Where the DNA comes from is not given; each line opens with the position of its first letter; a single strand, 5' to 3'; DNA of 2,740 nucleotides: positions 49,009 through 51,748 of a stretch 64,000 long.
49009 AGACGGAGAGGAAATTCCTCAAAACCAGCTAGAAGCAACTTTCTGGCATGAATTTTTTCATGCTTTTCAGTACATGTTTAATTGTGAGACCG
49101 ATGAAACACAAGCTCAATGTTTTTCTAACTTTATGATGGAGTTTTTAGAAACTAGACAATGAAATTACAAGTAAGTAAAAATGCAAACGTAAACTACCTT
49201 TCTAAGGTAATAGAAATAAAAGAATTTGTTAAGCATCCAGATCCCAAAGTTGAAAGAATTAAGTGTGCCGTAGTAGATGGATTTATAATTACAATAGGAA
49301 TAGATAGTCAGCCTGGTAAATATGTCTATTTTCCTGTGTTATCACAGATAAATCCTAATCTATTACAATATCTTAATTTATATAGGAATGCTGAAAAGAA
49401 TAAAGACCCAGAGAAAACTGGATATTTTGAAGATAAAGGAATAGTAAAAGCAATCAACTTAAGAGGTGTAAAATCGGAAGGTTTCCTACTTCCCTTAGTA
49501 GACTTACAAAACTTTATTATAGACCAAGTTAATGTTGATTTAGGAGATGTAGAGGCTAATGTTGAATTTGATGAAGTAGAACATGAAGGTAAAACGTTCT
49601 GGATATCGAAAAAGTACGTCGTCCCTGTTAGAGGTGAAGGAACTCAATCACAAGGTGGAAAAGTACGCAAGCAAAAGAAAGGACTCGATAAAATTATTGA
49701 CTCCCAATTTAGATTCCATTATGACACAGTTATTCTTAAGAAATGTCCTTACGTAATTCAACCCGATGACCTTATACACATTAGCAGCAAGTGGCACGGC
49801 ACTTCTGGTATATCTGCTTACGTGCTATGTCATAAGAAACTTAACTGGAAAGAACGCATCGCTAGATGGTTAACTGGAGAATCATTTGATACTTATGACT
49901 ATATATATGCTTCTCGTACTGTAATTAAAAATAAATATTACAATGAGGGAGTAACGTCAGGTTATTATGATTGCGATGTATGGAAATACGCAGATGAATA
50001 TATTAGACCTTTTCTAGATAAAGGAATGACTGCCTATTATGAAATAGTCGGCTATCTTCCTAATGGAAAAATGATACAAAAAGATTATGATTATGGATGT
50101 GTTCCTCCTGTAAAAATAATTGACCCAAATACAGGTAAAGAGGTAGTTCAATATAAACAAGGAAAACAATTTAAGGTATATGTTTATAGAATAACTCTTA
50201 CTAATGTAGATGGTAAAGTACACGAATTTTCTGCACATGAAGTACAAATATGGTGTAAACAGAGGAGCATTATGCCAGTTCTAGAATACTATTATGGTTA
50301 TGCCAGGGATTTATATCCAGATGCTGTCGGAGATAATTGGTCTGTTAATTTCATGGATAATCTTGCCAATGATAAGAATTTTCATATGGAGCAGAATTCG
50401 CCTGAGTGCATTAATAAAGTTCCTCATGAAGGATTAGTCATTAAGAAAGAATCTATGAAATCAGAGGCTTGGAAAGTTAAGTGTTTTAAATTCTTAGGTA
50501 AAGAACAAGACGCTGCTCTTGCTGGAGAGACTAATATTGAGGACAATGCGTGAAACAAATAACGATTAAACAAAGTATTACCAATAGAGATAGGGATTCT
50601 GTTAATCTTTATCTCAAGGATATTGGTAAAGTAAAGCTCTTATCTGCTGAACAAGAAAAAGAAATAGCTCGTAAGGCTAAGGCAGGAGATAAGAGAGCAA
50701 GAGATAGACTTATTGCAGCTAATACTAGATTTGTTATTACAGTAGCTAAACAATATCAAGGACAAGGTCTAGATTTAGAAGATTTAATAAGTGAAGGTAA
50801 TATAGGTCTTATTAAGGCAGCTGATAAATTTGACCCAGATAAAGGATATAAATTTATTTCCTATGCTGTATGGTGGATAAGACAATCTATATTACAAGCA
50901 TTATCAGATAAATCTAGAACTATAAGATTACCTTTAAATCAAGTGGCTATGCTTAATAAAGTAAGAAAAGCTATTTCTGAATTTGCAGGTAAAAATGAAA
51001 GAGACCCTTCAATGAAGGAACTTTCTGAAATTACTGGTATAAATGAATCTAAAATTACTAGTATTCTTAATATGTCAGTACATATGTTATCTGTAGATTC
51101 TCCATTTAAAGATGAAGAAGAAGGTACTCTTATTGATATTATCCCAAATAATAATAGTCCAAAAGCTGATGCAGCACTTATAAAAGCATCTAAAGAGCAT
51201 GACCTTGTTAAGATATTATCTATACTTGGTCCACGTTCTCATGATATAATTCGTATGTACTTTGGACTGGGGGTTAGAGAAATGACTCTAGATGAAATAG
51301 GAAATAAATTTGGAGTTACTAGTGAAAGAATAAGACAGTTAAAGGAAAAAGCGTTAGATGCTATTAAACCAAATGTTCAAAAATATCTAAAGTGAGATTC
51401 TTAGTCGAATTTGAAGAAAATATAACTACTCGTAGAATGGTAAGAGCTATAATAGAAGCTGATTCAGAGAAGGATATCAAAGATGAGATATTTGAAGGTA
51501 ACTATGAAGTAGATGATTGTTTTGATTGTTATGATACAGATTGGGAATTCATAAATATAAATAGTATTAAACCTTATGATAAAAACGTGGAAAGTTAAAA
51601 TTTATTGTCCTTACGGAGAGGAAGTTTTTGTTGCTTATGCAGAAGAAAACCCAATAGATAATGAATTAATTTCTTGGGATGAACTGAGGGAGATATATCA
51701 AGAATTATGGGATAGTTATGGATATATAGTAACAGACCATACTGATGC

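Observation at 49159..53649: RNA repair module: Rnl2-like RNA ligase candidate plus bifunctional polynucleotide kinase/phosphatase, next to the DNA ligase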

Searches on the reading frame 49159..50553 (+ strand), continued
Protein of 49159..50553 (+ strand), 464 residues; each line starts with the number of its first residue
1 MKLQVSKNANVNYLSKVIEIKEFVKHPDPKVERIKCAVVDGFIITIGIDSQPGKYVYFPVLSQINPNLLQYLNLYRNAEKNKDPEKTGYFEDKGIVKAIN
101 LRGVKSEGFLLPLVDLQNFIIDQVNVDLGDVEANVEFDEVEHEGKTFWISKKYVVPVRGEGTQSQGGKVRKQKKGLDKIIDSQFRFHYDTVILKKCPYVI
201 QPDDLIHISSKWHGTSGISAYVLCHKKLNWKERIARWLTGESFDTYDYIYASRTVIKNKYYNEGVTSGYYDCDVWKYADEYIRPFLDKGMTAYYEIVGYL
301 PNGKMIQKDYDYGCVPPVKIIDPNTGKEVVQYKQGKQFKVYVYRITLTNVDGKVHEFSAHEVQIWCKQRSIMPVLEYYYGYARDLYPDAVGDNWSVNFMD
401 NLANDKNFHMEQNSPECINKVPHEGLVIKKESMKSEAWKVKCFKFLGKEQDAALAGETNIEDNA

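Call 72: search_protein_families(library=ncbifam, alignment_id=A1, max_evalue=0.01)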
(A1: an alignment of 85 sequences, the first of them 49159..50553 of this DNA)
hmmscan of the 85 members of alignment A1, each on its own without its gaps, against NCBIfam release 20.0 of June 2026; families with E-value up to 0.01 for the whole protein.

A. member 1, window:49159-50553:+ (464 aa): 0 families

B. families by the number of members that match (of 85 scanned): 6 families
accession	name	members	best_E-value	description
TIGR02306.1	RNA_lig_DRB0094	75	1.2e-15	RNA ligase (ATP)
TIGR02307.1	RNA_lig_RNL2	4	1.5e-07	RNA ligase, Rnl2 family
TIGR01672.1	AphA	1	0.0013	acid phosphatase AphA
NF052411.1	NOVE36WF_fam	1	0.0059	NOVE36WF family terpene biosynthesis-related protein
NF004085.0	PRK05586.1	1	0.0084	acetyl-CoA carboxylase biotin carboxylase subunit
NF050017.1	TransRegFevR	1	0.0092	transcriptional regulator FevR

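Call 73: get_annotated_region(hit=H28, flank=12000)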
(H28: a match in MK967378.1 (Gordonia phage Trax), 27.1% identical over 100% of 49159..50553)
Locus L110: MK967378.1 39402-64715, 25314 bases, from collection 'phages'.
description: Gordonia phage Trax, complete genome.
organism: Gordonia phage Trax (NCBI taxid 2591121)
taxonomy: Viruses; Duplodnaviria; Heunggongvirae; Uroviricota; Caudoviricetes; Deeyouvirinae; Nevillevirus; Nevillevirus trax
host: Gordonia terrae 3612; source: soil; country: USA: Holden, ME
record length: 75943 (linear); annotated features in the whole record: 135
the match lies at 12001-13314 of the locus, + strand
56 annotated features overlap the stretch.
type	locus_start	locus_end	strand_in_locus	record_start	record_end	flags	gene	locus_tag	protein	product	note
CDS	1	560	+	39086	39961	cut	57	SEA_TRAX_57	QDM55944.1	Cas4 family exonuclease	-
CDS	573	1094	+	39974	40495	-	58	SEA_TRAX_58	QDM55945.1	hypothetical protein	-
CDS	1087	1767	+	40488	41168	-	59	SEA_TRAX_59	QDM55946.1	ERF family ssDNA binding protein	ssDNA binding protein, ERF family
CDS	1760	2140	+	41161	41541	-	60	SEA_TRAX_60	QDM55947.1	hypothetical protein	-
CDS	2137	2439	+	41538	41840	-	61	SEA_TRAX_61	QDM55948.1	WhiB family transcription factor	-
CDS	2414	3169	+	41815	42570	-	62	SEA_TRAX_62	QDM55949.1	WhiB family transcription factor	-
CDS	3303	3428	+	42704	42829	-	63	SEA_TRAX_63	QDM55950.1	hypothetical protein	-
CDS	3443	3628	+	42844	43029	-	64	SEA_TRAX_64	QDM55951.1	hypothetical protein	-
CDS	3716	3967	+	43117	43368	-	65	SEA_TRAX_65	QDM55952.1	hypothetical protein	-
CDS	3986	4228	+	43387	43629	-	66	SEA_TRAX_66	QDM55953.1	hypothetical protein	-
CDS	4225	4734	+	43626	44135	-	67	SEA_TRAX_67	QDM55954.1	DNA methylase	-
CDS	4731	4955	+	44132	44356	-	68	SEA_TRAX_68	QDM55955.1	hypothetical protein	-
CDS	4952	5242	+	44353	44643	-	69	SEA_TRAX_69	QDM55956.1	hypothetical protein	-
CDS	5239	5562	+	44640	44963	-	70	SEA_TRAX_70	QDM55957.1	hypothetical protein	-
CDS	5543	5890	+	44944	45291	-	71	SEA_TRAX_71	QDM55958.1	HNH endonuclease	-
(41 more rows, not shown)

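Call 74: get_annotated_region(hit=H19, flank=15000)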
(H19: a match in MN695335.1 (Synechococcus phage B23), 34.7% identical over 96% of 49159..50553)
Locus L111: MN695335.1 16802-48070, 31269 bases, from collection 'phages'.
description: Synechococcus phage B23, complete genome.
organism: Synechococcus phage B23 (NCBI taxid 2674977)
taxonomy: Viruses; Duplodnaviria; Heunggongvirae; Uroviricota; Caudoviricetes; Kyanoviridae
host: Synechoccus sp.; source: -; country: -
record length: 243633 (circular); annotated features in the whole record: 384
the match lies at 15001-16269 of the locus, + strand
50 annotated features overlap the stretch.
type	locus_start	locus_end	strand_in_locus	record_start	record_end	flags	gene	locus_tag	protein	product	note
CDS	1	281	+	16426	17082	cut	-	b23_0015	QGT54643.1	hypothetical protein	gp15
CDS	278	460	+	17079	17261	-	-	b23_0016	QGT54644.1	hypothetical protein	gp16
CDS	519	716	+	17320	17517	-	-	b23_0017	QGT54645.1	hypothetical protein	gp17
CDS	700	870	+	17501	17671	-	-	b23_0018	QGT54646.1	hypothetical protein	gp18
CDS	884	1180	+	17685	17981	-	-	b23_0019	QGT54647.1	hypothetical protein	gp19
CDS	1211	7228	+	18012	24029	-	-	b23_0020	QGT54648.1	tail fiber protein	gp20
CDS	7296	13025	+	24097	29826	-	-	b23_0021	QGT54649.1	hypothetical protein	gp21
CDS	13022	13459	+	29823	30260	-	-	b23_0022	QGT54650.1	hypothetical protein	gp22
CDS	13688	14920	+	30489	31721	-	-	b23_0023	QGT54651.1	helicase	gp23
CDS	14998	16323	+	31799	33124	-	-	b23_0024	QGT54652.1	hypothetical protein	gp24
CDS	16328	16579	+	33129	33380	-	-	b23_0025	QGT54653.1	hypothetical protein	gp25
CDS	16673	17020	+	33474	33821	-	-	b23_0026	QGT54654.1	hypothetical protein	gp26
CDS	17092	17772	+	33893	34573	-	-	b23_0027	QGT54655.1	hypothetical protein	gp27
CDS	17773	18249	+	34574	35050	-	-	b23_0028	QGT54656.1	hypothetical protein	gp28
CDS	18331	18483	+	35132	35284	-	-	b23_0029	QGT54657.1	hypothetical protein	gp29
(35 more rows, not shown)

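Call 75: get_annotated_region(hit=H17, flank=15000)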
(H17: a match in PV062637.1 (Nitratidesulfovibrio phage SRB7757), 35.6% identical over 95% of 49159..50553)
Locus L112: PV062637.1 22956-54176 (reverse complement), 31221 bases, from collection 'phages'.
description: UNVERIFIED: Nitratidesulfovibrio phage SRB7757, complete genome.
organism: Nitratidesulfovibrio phage SRB7757 (NCBI taxid 3400148)
taxonomy: Viruses; Duplodnaviria; Heunggongvirae; Uroviricota; Caudoviricetes
host: Nitratidesulfovibrio vulgaris ATCC7757 (synonym: Desulfovibtio vulgaris); source: -; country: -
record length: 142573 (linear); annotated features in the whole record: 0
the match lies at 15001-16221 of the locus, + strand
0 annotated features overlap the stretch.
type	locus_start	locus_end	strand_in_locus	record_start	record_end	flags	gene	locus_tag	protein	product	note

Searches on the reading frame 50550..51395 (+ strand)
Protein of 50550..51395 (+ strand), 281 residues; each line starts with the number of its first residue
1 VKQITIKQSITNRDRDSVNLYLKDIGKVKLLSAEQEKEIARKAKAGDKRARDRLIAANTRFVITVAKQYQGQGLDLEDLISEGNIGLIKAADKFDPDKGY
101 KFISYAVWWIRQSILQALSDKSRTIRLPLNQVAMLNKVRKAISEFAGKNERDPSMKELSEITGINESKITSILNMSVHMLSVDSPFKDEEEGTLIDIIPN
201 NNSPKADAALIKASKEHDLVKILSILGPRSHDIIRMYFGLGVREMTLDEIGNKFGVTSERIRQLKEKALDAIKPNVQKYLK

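Call 3: search_protein_families(library=pfam, proteins=[window:50550-51395:+], max_evalue=0.1)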
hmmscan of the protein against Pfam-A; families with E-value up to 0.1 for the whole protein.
window:50550-51395:+ (281 aa): 8 families
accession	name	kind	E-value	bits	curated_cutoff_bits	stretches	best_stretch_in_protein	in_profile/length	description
PF04542.20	Sigma70_r2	-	1.1e-21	76.9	24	1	54-124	1-71/71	Sigma-70 region 2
PF04545.22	Sigma70_r4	-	6.9e-15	54.7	24.1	1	223-273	2-49/50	Sigma-70, region 4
PF00140.25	Sigma70_r1_2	-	3.7e-14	52.8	22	1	16-48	1-33/34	Sigma-70 factor, region 1.2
PF04539.22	Sigma70_r3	-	8.4e-13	48.7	25.3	1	135-203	3-71/78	Sigma-70 region 3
PF12651.13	RHH_3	-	0.012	16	21.6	0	154-169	16-31/44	Ribbon-helix-helix domain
PF13744.12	HTH_37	-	0.046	14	27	0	150-183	29-62/80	Helix-turn-helix domain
PF21476.4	PF0610-like_N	-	0.05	14.3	33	0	150-173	12-35/50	PF0610-like, N-terminal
PF04967.18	HTH_10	-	0.093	13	23.1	0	151-175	22-46/53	HTH DNA binding domain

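Call 4: search_protein_families(library=phrogs, proteins=[window:50550-51395:+], max_evalue=0.01)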
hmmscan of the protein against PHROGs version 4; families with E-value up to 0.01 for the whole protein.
window:50550-51395:+ (281 aa): 8 families
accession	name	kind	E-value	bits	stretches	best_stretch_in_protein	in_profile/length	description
phrog_351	-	transcription regulation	4e-75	255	2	41-275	495-725/928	RNA polymerase sigma factor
phrog_1740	-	transcription regulation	1.9e-07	31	1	35-278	42-218/567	RNA polymerase sigma factor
phrog_21612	-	transcription regulation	2.5e-07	30.6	1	50-281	14-224/600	RNA polymerase sigma factor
phrog_15865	-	transcription regulation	6.8e-06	26.6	0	37-124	4-96/386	RNA polymerase sigma factor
phrog_36098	-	transcription regulation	3.2e-05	24.7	1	45-129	13-104/223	RNA polymerase sigma factor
phrog_3502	-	unknown function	0.00085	20.4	0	137-174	55-93/131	-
phrog_36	-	transcription regulation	0.0015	19.2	1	220-273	134-184/220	transcriptional regulator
phrog_20647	-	unknown function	0.0021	18.4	0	100-153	63-112/240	-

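Call 6: search_protein_families(library=ncbifam, proteins=[window:50550-51395:+], max_evalue=0.1)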
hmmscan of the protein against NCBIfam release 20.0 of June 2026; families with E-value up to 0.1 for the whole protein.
window:50550-51395:+ (281 aa): 57 families (the best 25 are shown)
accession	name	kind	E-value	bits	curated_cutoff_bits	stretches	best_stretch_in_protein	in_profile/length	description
TIGR02997.1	Sig70-cyanoRpoD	subfamily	2.8e-73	246.8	384.5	2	48-272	73-297/298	RNA polymerase sigma factor, RpoD/SigA family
NF004208.0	PRK05658.1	equivalog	2.9e-72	244.6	555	2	44-273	387-617/631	RNA polymerase sigma factor RpoD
TIGR02394.1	rpoS_proteo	equivalog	5.3e-72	242.7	378.7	1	7-276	4-274/285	RNA polymerase sigma factor RpoS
NF004207.0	PRK05657.1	equivalog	5.7e-71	239.5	394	1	6-277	46-318/329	RNA polymerase sigma factor RpoS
NF006666.0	PRK09210.1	equivalog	2.4e-70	237.7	572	1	14-273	97-357/370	RNA polymerase sigma factor RpoD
NF005920.0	PRK07921.1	subfamily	4.6e-68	229.6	464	2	48-270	89-312/328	RNA polymerase sigma factor SigB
NF041931.2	MzaA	equivalog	7.6e-67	226.7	800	1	35-273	462-702/726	MZA anti-phage system associated sigma-70 family RNA polymerase sigma factor MzaA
TIGR02393.1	RpoD_Cterm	equivalog_domain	3.9e-66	223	354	1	50-276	1-228/238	RNA polymerase sigma factor RpoD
NF005643.0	PRK07406.1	equivalog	2.7e-64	217.7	500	2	47-277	158-389/397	RNA polymerase sigma factor RpoD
NF004560.0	PRK05901.1-1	equivalog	9.5e-60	203.1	711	2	48-270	277-500/516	RNA polymerase sigma factor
NF004561.0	PRK05901.1-3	equivalog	2.9e-57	195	582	2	47-270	297-521/537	RNA polymerase sigma factor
NF005785.0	PRK07598.1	equivalog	6e-57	193.3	554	2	38-273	165-399/415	RNA polymerase sigma factor SigC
NF005642.0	PRK07405.1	subfamily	5e-55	186.9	524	2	36-279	70-315/318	RNA polymerase sigma factor SigD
NF004615.0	PRK05949.1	subfamily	5.7e-55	186.5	530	1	36-275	79-320/327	RNA polymerase sigma factor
NF004566.0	PRK05901.2-4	equivalog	7.9e-53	180.2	531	1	3-273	142-431/448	RNA polymerase sigma factor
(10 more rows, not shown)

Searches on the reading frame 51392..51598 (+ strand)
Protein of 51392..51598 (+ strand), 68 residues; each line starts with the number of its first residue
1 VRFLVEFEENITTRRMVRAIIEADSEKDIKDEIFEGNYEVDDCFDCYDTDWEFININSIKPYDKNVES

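Call 3: search_protein_families(library=pfam, proteins=[window:51392-51598:+], max_evalue=0.1)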
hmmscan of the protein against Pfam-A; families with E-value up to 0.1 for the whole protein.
window:51392-51598:+ (68 aa): 1 family
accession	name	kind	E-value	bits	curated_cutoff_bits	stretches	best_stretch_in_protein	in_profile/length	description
PF11878.13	DOCK_C-D_N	-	0.057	14.4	23.5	1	32-57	56-81/113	Dedicator of cytokinesis C/D, N terminal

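Call 4: search_protein_families(library=phrogs, proteins=[window:51392-51598:+], max_evalue=0.01)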
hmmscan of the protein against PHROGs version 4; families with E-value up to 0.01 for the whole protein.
window:51392-51598:+ (68 aa): 0 families
